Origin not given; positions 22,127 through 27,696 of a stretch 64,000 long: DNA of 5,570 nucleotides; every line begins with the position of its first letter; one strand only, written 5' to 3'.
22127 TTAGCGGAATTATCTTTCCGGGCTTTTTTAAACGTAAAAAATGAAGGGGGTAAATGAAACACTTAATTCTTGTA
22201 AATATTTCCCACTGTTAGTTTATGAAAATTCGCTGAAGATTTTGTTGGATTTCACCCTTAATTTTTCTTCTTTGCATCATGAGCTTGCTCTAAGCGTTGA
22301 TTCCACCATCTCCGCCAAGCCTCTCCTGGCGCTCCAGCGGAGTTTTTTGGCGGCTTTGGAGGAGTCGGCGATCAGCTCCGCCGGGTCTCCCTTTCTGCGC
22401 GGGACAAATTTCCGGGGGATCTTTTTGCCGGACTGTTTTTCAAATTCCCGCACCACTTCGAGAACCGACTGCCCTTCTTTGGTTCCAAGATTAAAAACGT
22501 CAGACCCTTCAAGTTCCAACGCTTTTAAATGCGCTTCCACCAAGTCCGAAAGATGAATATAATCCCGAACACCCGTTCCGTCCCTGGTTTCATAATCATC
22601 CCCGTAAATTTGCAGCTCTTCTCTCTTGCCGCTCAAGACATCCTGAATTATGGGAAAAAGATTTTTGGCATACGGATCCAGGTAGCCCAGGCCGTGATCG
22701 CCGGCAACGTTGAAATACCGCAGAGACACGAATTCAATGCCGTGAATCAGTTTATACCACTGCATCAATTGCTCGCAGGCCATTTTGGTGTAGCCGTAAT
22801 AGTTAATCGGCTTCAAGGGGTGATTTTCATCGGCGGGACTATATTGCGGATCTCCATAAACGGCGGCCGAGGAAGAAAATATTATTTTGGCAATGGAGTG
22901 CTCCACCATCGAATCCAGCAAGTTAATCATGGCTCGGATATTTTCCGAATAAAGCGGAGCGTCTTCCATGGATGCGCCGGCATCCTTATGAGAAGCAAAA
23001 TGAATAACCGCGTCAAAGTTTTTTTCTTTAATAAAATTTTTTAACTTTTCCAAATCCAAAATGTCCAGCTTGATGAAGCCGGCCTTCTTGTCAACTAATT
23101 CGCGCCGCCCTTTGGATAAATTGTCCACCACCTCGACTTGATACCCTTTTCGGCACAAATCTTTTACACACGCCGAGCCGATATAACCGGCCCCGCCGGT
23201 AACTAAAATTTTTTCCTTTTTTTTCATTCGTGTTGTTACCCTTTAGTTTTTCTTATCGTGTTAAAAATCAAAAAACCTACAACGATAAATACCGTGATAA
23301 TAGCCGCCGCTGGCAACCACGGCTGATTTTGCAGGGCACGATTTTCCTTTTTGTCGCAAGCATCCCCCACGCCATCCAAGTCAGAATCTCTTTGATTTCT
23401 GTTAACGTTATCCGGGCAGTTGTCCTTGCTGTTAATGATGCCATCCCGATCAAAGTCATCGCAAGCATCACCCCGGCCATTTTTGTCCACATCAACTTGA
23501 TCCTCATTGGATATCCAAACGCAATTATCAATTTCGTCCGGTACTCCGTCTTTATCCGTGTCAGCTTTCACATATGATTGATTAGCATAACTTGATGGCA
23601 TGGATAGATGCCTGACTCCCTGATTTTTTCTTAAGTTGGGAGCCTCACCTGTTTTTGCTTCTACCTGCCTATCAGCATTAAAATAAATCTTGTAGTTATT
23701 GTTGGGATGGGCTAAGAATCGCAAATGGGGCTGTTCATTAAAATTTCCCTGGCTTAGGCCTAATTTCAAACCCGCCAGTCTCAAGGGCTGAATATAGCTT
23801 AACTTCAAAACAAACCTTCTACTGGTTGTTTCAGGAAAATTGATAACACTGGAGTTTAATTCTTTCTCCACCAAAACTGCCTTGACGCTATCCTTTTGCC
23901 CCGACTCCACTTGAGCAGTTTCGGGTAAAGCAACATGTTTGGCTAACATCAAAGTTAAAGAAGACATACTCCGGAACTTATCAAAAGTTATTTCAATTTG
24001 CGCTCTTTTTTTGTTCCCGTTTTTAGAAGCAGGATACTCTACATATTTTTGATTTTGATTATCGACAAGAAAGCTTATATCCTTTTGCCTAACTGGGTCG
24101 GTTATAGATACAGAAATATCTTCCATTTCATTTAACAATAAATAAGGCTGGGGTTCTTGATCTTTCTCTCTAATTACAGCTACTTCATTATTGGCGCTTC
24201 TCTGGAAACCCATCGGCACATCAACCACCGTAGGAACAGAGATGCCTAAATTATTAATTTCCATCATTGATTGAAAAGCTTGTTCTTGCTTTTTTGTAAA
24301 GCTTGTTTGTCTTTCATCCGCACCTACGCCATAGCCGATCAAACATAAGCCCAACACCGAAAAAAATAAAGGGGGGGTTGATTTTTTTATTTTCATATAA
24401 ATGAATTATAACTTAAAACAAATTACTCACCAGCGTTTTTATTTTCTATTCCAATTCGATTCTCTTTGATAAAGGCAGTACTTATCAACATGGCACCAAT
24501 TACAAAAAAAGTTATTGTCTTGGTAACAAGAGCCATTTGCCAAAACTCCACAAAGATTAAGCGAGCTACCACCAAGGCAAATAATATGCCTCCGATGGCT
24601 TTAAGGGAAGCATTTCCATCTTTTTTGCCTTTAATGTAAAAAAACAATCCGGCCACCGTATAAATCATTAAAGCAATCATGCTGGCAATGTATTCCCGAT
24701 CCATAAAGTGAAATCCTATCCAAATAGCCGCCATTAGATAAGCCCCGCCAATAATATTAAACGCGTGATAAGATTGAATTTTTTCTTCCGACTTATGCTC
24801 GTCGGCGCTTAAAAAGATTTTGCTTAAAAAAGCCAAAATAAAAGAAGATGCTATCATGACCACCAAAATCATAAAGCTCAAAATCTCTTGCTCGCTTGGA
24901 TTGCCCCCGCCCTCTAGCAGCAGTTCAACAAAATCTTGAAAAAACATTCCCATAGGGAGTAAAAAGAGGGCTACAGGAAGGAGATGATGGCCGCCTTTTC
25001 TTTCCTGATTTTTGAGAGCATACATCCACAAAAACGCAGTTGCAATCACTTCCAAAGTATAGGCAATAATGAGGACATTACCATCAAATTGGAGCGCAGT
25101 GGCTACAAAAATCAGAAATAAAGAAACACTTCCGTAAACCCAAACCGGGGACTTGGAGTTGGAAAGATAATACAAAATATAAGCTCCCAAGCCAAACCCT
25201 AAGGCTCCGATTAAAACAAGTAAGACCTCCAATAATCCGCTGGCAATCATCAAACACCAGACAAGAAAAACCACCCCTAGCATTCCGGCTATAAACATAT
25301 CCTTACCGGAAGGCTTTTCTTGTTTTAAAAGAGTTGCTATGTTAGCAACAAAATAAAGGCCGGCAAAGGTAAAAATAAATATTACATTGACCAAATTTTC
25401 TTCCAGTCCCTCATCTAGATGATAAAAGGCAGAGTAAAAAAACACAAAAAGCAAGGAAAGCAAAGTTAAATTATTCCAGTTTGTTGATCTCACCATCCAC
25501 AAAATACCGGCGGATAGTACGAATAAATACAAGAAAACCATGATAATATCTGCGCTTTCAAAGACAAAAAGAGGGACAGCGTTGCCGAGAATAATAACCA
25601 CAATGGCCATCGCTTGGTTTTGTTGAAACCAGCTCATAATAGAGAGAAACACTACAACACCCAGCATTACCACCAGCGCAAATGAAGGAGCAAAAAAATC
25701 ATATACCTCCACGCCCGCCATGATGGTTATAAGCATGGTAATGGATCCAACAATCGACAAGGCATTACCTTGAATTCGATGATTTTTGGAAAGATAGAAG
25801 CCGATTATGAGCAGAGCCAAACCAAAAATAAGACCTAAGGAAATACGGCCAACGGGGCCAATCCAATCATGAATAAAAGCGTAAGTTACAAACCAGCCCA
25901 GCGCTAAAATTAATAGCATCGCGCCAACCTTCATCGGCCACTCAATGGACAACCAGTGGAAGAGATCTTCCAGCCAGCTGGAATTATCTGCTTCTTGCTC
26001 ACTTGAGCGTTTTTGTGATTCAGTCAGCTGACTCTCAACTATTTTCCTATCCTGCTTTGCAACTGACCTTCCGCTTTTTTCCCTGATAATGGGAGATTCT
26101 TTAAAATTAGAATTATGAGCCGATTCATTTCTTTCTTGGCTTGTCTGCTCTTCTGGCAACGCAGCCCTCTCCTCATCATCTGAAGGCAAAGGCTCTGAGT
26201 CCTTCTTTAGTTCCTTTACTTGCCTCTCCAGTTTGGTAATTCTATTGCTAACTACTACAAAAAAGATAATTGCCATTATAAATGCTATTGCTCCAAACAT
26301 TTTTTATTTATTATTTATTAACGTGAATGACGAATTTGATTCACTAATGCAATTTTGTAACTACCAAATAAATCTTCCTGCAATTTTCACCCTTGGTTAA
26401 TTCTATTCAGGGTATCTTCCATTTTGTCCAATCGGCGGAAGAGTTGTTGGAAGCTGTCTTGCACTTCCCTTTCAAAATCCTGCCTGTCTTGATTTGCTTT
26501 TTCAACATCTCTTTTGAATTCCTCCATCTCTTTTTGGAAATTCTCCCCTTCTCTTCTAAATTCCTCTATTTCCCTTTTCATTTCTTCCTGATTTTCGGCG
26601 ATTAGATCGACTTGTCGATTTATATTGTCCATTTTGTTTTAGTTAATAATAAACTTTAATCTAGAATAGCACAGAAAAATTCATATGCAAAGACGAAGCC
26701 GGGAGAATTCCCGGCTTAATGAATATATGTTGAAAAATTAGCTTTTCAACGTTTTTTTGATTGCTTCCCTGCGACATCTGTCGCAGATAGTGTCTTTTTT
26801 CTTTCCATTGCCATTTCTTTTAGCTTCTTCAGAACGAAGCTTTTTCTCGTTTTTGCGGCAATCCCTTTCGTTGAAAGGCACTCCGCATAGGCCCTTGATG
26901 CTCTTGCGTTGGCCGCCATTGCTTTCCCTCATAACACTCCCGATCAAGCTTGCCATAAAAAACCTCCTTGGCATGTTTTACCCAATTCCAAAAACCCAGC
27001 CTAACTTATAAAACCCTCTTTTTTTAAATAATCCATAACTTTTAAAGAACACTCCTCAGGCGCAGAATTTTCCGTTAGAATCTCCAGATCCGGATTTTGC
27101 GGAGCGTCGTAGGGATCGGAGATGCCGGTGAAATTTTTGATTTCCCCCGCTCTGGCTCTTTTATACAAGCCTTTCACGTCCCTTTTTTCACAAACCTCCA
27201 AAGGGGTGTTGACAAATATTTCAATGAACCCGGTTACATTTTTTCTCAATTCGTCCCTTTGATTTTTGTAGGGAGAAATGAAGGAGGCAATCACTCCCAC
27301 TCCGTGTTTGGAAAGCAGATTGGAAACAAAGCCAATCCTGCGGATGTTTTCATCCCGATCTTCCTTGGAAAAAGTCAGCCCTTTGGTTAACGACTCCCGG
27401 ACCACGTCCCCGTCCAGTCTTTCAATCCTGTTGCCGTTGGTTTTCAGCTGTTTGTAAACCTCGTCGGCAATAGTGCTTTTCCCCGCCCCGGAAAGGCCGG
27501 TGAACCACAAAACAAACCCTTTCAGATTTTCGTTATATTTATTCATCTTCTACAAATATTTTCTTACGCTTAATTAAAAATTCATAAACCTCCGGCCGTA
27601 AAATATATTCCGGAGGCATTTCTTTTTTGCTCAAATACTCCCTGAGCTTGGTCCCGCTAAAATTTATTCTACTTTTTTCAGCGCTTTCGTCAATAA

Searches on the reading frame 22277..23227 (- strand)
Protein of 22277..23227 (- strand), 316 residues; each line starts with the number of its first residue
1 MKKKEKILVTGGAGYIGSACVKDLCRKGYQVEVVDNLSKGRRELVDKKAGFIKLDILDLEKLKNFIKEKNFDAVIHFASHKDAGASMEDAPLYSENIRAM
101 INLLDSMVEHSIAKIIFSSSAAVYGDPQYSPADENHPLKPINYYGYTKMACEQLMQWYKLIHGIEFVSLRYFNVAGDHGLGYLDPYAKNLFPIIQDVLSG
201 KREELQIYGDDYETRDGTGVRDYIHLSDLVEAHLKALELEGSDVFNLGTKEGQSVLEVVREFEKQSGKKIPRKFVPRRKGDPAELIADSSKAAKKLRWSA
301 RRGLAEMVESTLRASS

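Call 24: search_protein_families(library=pfam, proteins=[window:22277-23227:-], max_evalue=0.000001)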
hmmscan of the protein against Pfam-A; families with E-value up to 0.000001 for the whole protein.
window:22277-23227:- (316 aa): 7 families
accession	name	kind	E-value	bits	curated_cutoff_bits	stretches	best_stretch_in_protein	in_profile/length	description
PF01370.27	Epimerase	-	2.6e-53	181.3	20.9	1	7-248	1-240/240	NAD dependent epimerase/dehydratase family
PF16363.11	GDP_Man_Dehyd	-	2.8e-50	172.1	27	1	8-310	1-331/332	GDP-mannose 4,6 dehydratase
PF01073.25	3Beta_HSD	-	1.4e-15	57.5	22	1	8-155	1-157/280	3-beta hydroxysteroid dehydrogenase/isomerase family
PF04321.23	RmlD_sub_bind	-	4.6e-15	55.9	27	1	6-159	2-140/287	RmlD substrate binding domain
PF02719.21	Polysacc_synt_2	-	5.4e-12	45.9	20.2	1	7-179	1-176/293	Polysaccharide biosynthesis protein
PF13460.12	NAD_binding_10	-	2e-09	38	27.2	1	11-139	1-118/184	NAD(P)H-binding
PF05368.20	NmrA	-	9.3e-07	29.2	27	0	3-120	1-107/298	NmrA-like family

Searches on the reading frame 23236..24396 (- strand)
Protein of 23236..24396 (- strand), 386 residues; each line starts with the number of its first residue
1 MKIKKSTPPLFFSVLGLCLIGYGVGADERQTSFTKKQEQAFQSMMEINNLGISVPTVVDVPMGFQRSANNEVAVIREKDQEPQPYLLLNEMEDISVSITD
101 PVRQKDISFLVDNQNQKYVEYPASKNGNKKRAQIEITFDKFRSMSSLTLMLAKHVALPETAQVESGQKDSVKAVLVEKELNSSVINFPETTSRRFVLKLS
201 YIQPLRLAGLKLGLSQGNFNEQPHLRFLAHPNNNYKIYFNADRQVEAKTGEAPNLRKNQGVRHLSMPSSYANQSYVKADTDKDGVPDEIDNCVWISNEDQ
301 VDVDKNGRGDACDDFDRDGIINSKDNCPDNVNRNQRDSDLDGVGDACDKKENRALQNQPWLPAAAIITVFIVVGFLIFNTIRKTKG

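Call 24: search_protein_families(library=pfam, proteins=[window:23236-24396:-], max_evalue=0.000001)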
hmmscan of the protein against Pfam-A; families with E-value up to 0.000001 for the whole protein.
window:23236-24396:- (386 aa): 1 family
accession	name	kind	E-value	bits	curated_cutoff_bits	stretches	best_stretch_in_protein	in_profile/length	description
PF02412.23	TSP_3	-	2.1e-15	56.5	25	1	302-335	2-36/36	Thrombospondin type 3 repeat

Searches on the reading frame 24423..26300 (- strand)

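Call 24: search_protein_families(library=pfam, proteins=[window:24423-26300:-], max_evalue=0.000001)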
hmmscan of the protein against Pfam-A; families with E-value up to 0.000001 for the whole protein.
window:24423-26300:- (625 aa): 1 family
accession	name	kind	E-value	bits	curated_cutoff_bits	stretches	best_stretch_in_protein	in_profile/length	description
PF10101.14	DUF2339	-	3.2e-36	125.8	33.6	1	121-444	4-337/659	Predicted membrane protein (DUF2339)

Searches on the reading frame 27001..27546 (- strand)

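Call 24: search_protein_families(library=pfam, proteins=[window:27001-27546:-], max_evalue=0.000001)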
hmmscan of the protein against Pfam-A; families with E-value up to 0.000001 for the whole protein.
window:27001-27546:- (181 aa): 2 families
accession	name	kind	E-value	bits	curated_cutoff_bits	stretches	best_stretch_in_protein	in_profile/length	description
PF01583.26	APS_kinase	-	3.9e-64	215.7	21.1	1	9-156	1-151/152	Adenylylsulphate kinase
PF13671.12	AAA_33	-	4.8e-07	30.6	27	1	12-124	1-116/143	AAA domain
